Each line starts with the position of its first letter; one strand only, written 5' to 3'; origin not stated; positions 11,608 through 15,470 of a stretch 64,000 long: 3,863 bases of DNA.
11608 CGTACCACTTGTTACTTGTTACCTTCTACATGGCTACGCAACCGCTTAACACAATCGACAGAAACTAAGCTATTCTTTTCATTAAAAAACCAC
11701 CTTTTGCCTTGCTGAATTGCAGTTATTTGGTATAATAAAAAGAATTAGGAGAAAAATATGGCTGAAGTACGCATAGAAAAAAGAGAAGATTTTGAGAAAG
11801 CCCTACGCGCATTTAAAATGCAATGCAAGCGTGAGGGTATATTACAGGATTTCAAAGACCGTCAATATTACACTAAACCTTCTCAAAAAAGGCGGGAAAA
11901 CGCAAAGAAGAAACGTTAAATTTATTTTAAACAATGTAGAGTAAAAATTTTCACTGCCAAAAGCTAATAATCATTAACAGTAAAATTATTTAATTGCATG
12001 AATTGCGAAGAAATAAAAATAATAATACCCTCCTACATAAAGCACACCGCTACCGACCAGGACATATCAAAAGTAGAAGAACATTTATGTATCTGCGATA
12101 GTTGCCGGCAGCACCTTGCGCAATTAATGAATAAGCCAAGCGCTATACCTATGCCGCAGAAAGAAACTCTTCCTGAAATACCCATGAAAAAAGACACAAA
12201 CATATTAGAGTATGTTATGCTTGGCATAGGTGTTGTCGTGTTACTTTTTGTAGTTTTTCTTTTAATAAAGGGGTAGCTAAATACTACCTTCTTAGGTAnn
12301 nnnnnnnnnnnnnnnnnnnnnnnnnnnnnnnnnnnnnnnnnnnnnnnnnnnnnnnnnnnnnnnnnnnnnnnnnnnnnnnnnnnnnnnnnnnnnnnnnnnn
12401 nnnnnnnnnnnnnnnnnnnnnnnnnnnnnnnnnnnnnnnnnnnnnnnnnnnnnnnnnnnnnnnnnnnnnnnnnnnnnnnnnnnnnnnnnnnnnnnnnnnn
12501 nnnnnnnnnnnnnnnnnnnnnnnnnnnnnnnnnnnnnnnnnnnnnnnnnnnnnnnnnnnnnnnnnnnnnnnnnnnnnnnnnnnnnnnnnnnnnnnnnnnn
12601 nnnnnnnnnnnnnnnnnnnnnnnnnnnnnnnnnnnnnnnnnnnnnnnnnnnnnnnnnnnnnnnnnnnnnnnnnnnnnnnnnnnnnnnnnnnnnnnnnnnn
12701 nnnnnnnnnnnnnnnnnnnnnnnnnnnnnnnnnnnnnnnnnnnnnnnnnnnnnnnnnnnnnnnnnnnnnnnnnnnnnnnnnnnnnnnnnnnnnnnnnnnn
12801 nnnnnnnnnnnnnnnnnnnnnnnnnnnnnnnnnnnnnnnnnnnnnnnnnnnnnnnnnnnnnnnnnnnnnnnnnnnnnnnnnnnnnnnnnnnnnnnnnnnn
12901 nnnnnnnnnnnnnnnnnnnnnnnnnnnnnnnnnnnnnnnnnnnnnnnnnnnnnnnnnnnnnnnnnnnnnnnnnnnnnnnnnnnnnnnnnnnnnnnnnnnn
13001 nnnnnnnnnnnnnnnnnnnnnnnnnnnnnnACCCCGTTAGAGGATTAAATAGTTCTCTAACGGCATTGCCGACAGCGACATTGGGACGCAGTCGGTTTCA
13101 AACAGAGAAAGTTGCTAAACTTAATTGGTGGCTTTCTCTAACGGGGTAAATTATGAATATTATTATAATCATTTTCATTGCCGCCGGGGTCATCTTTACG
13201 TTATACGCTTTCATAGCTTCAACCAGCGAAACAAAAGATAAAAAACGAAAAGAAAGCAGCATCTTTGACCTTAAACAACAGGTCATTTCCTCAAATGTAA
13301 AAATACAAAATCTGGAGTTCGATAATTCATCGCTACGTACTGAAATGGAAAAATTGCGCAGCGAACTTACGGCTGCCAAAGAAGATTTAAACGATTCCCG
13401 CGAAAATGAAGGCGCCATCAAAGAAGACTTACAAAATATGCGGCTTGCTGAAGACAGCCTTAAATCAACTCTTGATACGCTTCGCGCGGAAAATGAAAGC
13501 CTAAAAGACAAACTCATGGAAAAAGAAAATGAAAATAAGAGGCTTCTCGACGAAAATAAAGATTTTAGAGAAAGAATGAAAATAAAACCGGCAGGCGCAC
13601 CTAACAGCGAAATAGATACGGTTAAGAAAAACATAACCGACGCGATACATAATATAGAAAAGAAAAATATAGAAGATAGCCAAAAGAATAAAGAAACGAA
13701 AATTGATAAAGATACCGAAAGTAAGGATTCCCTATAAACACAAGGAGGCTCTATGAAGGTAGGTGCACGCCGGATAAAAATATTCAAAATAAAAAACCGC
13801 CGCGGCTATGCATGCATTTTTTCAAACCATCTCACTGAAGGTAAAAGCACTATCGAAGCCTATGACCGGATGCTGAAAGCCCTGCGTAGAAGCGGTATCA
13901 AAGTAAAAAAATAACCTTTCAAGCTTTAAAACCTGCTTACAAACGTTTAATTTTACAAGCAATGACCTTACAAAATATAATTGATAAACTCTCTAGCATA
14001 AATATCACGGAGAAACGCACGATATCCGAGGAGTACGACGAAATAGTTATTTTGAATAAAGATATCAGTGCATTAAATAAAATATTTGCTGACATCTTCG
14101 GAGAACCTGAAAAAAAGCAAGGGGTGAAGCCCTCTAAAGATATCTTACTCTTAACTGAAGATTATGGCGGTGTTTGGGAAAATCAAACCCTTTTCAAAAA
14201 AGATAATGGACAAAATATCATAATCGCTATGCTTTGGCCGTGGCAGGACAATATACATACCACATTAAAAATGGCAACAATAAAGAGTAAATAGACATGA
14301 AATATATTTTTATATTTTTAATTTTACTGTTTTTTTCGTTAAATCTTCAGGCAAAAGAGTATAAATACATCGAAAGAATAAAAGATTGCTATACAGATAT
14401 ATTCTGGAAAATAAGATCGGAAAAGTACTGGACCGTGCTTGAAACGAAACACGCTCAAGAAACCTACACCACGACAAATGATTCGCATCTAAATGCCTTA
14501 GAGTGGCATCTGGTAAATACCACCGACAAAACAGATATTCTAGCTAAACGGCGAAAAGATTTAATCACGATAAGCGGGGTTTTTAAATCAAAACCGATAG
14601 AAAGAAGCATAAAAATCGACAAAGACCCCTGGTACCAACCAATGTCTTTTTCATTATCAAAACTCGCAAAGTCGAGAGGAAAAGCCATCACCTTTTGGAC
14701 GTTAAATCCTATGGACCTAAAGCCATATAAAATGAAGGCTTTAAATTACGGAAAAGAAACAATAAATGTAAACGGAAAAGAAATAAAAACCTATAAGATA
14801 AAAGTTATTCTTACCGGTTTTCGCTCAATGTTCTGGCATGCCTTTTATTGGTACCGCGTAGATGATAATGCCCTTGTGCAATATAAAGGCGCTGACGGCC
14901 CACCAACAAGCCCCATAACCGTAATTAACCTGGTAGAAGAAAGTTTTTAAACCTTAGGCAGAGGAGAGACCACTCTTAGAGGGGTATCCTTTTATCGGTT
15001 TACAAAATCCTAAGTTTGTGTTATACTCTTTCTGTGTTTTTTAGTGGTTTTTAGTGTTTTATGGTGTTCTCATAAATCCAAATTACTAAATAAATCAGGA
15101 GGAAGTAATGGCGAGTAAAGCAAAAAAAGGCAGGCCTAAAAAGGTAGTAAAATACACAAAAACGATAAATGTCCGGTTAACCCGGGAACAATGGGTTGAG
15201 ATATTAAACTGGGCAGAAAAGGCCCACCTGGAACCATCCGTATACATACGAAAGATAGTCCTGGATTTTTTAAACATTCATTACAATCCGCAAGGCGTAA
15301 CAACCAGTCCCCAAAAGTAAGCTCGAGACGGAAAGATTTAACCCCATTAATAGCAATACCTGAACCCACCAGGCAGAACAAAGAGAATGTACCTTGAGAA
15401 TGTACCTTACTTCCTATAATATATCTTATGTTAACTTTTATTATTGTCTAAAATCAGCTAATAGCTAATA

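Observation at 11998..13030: Non-canonical partner-switching pair: ZAS-type membrane anti-sigma factor followed by a STAS-PilZ fusion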

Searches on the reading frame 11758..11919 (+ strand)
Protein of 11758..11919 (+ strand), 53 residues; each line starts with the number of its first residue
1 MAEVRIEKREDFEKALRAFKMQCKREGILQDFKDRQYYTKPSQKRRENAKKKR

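Call 3: search_protein_families(library=pfam, proteins=[window:11758-11919:+], max_evalue=1)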
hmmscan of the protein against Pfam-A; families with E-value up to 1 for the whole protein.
window:11758-11919:+ (53 aa): 2 families
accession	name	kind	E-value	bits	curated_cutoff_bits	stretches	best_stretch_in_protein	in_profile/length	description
PF01165.25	Ribosomal_S21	-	2.4e-16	59.6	27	1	3-52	1-50/55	Ribosomal protein S21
PF09567.15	RE_MamI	-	0.071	13.2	25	1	6-51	95-141/183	MamI restriction endonuclease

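Call 4: search_protein_families(library=ncbifam, proteins=[window:11758-11919:+], max_evalue=1)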
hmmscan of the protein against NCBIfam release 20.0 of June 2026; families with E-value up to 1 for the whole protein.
window:11758-11919:+ (53 aa): 1 family
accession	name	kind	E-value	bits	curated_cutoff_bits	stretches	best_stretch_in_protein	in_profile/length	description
TIGR00030.1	S21p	equivalog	1.7e-14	53.4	28.95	1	3-52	2-51/58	30S ribosomal protein S21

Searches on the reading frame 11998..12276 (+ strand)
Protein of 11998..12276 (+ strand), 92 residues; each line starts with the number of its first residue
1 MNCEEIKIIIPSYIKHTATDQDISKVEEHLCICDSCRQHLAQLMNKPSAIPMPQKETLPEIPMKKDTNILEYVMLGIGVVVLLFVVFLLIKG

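Call 3: search_protein_families(library=pfam, proteins=[window:11998-12276:+], max_evalue=1)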
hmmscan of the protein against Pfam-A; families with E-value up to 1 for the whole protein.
window:11998-12276:+ (92 aa): 1 family
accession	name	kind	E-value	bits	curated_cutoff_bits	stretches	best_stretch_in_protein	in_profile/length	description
PF13490.11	zf-HC2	-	8.4e-06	26.2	22.2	1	3-37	1-35/35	Putative zinc-finger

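Call 4: search_protein_families(library=ncbifam, proteins=[window:11998-12276:+], max_evalue=1)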
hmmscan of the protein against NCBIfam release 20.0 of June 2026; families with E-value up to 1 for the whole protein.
window:11998-12276:+ (92 aa): 4 families
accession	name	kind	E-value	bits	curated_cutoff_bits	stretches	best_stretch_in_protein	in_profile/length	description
NF052368.1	antisigmaE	subfamily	0.0074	16.1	50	1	2-43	3-44/48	anti-sigma factor family protein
TIGR00799.1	mtp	subfamily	0.043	13.4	181.3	1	10-91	114-198/258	Golgi 4-transmembrane spanning transporter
NF052375.1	antisigma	equivalog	0.054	13.5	100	1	11-56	3-48/217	anti-sigma factor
NF053815.1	teico_TcaA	equivalog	0.091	11.5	550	1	25-91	10-73/463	membrane-associated protein TcaA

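Call 45: find_homologous_proteins(query=window:11998-12276:+, max_evalue=0.001)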
Query window:11998-12276:+ (92 aa): 19 proteins with E <= 0.001 among 20 candidates.
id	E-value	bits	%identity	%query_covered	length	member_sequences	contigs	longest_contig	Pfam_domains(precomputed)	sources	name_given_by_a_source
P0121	5.0e-54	198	100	100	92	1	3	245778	-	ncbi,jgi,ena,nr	ncbi:MAG: zf-HC2 domain-containing protein [Candidatus Omnitrophica bacterium]|jgi:predicted anti-si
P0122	1.2e-45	171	84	100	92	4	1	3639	PF13490.12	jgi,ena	-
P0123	1.4e-45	171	85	78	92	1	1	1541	-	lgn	-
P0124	2.9e-45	170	85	100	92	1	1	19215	PF13490.12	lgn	-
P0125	1.2e-43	165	80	100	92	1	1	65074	-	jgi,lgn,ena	-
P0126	1.8e-43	164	83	100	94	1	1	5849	PF13490.12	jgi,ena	-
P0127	9.6e-43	162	81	100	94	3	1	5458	PF13490.12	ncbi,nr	ncbi:MAG: zf-HC2 domain-containing protein [Candidatus Omnitrophica bacterium]|nr:zf-HC2 domain-cont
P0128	2.4e-42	160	80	100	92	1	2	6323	PF13490.12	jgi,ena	-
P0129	3.8e-42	160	78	99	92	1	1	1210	PF13490.12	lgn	-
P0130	1.9e-41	158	76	100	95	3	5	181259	PF13490.12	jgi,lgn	-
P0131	3.1e-41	157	80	100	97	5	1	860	PF13490.12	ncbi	-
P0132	2.7e-40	154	76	100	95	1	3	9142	PF13490.12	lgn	-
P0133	1.1e-39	152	78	100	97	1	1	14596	PF13490.12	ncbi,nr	ncbi:MAG: zf-HC2 domain-containing protein [Candidatus Omnitrophica bacterium]|nr:zf-HC2 domain-cont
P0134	1.1e-29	120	61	82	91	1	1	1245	PF13490.12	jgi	-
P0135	1.5e-29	119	59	88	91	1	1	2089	PF13490.12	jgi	jgi:predicted anti-sigma-YlaC factor YlaD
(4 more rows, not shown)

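Call 59: search_solved_structures(query=A3, max_evalue=10, show_alignments=4)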
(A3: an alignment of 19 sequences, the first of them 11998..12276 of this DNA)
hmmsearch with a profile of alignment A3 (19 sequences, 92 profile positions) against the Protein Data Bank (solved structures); distinct sequences matched with E-value up to 10: 2.
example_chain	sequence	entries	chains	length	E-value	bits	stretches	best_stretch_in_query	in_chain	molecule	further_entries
5wuq_C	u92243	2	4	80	0.071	16.2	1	1-50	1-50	Anti-sigma-W factor RsiW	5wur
6td5_I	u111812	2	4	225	1.3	12.2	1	1-58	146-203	Proteasome subunit beta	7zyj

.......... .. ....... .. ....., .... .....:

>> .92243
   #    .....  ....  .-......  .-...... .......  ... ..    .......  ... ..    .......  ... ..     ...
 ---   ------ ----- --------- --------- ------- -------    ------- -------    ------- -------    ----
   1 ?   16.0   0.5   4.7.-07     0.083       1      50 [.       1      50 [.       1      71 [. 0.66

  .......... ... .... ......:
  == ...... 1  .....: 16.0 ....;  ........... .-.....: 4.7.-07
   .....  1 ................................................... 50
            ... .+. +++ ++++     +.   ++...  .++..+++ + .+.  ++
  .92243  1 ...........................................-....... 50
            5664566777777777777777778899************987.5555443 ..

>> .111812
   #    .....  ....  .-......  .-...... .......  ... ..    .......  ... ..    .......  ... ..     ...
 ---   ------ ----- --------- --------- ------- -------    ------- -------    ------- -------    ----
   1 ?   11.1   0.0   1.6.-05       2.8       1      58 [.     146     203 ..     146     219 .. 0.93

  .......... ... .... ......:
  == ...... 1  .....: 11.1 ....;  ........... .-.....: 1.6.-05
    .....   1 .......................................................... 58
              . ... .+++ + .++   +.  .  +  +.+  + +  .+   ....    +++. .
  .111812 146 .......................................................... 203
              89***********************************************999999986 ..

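Call 63: predict_structure(alignment_id=A3)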
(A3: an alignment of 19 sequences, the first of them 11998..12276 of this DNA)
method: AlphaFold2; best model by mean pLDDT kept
length: 92 residues; sequences in the alignment: 19
mean_pLDDT: 62.1   pTM: 0.26
mean pLDDT of the five models: 62.1, 61.0, 60.6, 60.3, 54.7
residues with pLDDT >= 90: 17; 70-90: 7; 50-70: 46; < 50: 22
segments of 3 or more residues with pLDDT < 50: 1-3, 46-64
pLDDT, mean of each block of 10 residues (from residue 1): 55 58 57 53 47 42 59 92 95 71
secondary structure, 60 per line:
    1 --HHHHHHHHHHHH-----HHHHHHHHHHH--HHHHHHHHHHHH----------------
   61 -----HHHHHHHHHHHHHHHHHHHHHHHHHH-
elements in order: H3-14 H20-30 H33-44 H66-91

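Call 65: fold_search(model_id=the predicted structure, library=pdb)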
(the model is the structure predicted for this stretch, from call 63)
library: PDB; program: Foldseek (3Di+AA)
matches with E <= 10: 18; with E <= 0.001: 0
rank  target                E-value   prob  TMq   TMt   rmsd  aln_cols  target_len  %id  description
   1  7pqc_A                2.6e+00  0.06  0.20  0.06  12.5        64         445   12  tau-microtubule structural ensemble based on CryoEM data (released 2021-12-15)
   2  9i1r_C                3.3e+00  0.06  0.23  0.14  11.2        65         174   14  Structure of the bicylindrical allophycocyanin core expressed during far-red light photoacclimation (FaRLiP) (released 2025-07-02)
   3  5c4k_B                6.0e+00  0.21  0.28  0.09   1.2        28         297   14  APH(2")-IVa in complex with GET (G418) at room temperature (released 2016-02-03)
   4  1e7m                  6.4e+00  0.09  0.24  0.05   2.3        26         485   27  ACTIVE SITE MUTANT (D177->N) OF GLUCOSE 6-PHOSPHATE DEHYDROGENASE FROM LEUCONOSTOC MESENTEROIDES (released 2000-12-11)
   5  9ya0_AC               6.9e+00  0.04  0.26  0.07  23.7        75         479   16  Cryo-EM structure of pre-conoid ring 2 (PCR P2 ring)from Toxoplasma gondii (released 2025-11-19)
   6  7ena_h                6.9e+00  0.02  0.19  0.12  23.5        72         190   15  TFIID-based PIC-Mediator holo-complex in pre-assembled state (pre-hPIC-MED) (released 2021-05-26)
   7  9edr_C                7.5e+00  0.05  0.28  0.12  23.7        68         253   12  Tubulin Cofactors D,E,G,C and Tubulin complex -- TBCC N Terminus Bound to Tubulin (released 2026-02-04)
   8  4dtb_A                8.1e+00  0.18  0.29  0.09   1.1        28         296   14  Crystal Structure of F95Y Aminoglycoside-2''-Phosphotransferase Type IVa in Complex with Guanosine (released 2012-03-07)
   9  4dfu_B                8.1e+00  0.18  0.29  0.09   1.1        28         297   14  Inhibition of an antibiotic resistance enzyme: crystal structure of aminoglycoside phosphotransferase APH(2")-ID/APH(2 (released 2012-02-08)
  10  9h2z_A                8.1e+00  0.16  0.32  0.10   1.9        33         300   12  Crystal structure of APH(2")-IVa alternate (soaking with EK3-18 inhibitor) (released 2025-02-05)
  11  9igy_D                8.7e+00  0.04  0.27  0.16  11.6        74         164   14  Structure of a Chimeric Protein Composed of the SNX5 PhoX Domain and the N-terminal domain of NCOA7-AS,crystal form II (released 2026-01-28)
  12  5wlc_NF               8.7e+00  0.03  0.21  0.17   9.4        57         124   12  The complete structure of the small subunit processome (released 2017-09-27)
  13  9j9h_3                8.7e+00  0.02  0.17  0.13  12.5        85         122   12  High-resolution cryo-EM structure of the Plasmodium falciparum 80S ribosome bound to RACK1 and E-tRNA (released 2025-06-04)
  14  3sg8_A                9.3e+00  0.15  0.28  0.09   1.1        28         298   14  Crystal Structure of Aminoglycoside-2''-Phosphotransferase Type IVa Tobramycin Complex (released 2011-06-29)
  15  6cd7_A                9.3e+00  0.15  0.29  0.09   1.1        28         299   14  Crystal structure of APH(2")-IVa in complex with plazomicin (released 2018-02-28)
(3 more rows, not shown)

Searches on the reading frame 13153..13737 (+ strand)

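Call 3: search_protein_families(library=pfam, proteins=[window:13153-13737:+], max_evalue=1)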
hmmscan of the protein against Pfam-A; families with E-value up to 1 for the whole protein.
window:13153-13737:+ (194 aa): 23 families
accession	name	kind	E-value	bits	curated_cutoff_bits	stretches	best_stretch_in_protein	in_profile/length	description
PF19220.6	Rod_CreS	-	2.3e-05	24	100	1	43-145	7-109/359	Crescentin, rod domain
PF16559.10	GIT_CC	-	0.00012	22.2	28.7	1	39-83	20-64/66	GIT coiled-coil Rho guanine nucleotide exchange factor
PF09726.14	Macoilin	-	0.00023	20.4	32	1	23-123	352-450/671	Macoilin family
PF06156.18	YabA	-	0.00027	21.9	30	2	101-166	11-53/103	Initiation control protein YabA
PF02183.23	HALZ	-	0.0022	18.6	28.1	1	101-123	15-37/43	Homeobox associated leucine zipper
PF25184.1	YxzE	-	0.0062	18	40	1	1-46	1-35/65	YxzE-like putative bacteriocin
PF02090.21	SPAM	-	0.0063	16.9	35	1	30-130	14-117/142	Salmonella surface presentation of antigen gene type M protein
PF06005.17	ZapB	-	0.0088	16.9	31.5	1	103-142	23-62/71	Cell division protein ZapB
PF25450.1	Rab11-FIP3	-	0.0091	16.7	31.9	2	39-81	51-93/125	Rab11-FIP3-like domain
PF21037.2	CCDC138_cc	-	0.023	15.2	27.1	1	103-142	6-45/59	Coiled-coil-domain-containing protein 138, coiled-coil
PF14197.11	Cep57_CLD_2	-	0.035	14.6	27.1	1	103-142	1-40/67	Centrosome localisation domain of PPC89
PF11365.13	SOGA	-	0.13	13.8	31.1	1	50-130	22-93/94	Protein SOGA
PF16360.10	GTP-bdg_M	-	0.13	13.2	29.5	0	139-183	30-75/79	GTP-binding GTPase Middle Region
PF05377.16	FlaC_arch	-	0.24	12.2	27.8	1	102-132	11-41/55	Flagella accessory protein C (FlaC)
PF22216.1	Sas-6_C_CC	-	0.3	11.8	27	1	91-123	24-56/57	Spindle assembly abnormal protein 6 homolog, C-terminal coiled coil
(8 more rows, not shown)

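Call 4: search_protein_families(library=ncbifam, proteins=[window:13153-13737:+], max_evalue=1)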
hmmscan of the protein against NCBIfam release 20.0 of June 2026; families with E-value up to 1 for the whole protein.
window:13153-13737:+ (194 aa): 21 families
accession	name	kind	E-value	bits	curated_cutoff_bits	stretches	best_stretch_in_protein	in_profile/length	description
TIGR02169.1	SMC_prok_A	equivalog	0.00013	19.8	729.4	1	30-181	311-466/1165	chromosome segregation protein SMC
NF010520.0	PRK13922.13-5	equivalog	0.00022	20.6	343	1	94-151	52-108/263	rod shape-determining protein MreC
NF046048.1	NlpC_P60_DIP1281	equivalog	0.00044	19.2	517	1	9-110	6-108/587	DIP1281 family NlpC/P60 protein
TIGR02168.1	SMC_prok_B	equivalog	0.0046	14.7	567.35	1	28-183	316-478/1181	chromosome segregation protein SMC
TIGR04211.1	SH3_and_anchor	equivalog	0.0049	16.5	65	1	40-143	64-163/198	TIGR04211 family SH3 domain-containing protein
NF045487.1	ASRP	equivalog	0.0055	15.4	300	1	21-174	114-264/593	archaea-specific SMC-related protein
TIGR04527.1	mycoplas_twoTM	subfamily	0.013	15.3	125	1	3-177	19-177/248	MG_279/MG_280 family protein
NF002572.0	PRK02224.1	equivalog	0.017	13.4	1087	1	27-194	514-679/888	DNA double-strand break repair ATPase Rad50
NF011925.1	PRK15396.1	subfamily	0.018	15.3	108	1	46-95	22-71/78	major outer membrane lipoprotein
TIGR03752.1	conj_TIGR03752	hypoth_equivalog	0.018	14.3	241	1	84-184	38-139/471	TIGR03752 family integrating conjugative element protein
NF009644.1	PRK13169.1-5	equivalog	0.048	14.2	130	1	36-90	23-76/116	DNA replication initiation control protein YabA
NF041554.1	SA1362_fam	subfamily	0.062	13.4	42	1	4-31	31-58/70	SA1362 family protein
NF007921.0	PRK10636.1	equivalog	0.066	11.4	917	1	23-121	540-628/638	ABC transporter ATP-binding protein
NF038218.1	IcmG_DotF_IVB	equivalog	0.11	12.2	200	1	3-136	51-169/266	type IVB secretion system protein IcmG/DotF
TIGR01843.1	type_I_hlyD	subfamily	0.14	11.1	208.65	1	42-144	131-234/422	HlyD family type I secretion periplasmic adaptor subunit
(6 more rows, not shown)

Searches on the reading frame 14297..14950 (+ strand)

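Call 3: search_protein_families(library=pfam, proteins=[window:14297-14950:+], max_evalue=1)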
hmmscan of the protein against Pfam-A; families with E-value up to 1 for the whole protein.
window:14297-14950:+ (217 aa): 1 family
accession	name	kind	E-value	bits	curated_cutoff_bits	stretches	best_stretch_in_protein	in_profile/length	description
PF23557.1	TPR_leprecan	-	0.071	12.9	27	0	116-173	114-169/310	Leprecan family TPR-like repeat region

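Call 4: search_protein_families(library=ncbifam, proteins=[window:14297-14950:+], max_evalue=1)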
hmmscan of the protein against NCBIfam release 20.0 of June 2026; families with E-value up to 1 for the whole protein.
window:14297-14950:+ (217 aa): 0 families

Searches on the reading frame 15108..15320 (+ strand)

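Call 3: search_protein_families(library=pfam, proteins=[window:15108-15320:+], max_evalue=1)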
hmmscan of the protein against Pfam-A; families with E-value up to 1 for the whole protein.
window:15108-15320:+ (70 aa): 2 families
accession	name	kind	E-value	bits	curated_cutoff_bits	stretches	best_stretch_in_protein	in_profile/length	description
PF21983.2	NikA-like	-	3.2e-06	27.6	27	1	15-53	2-40/72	Mobilization protein NikA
PF01870.24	Hjc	-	0.098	13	21.1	1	14-48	46-80/93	Archaeal holliday junction resolvase (hjc)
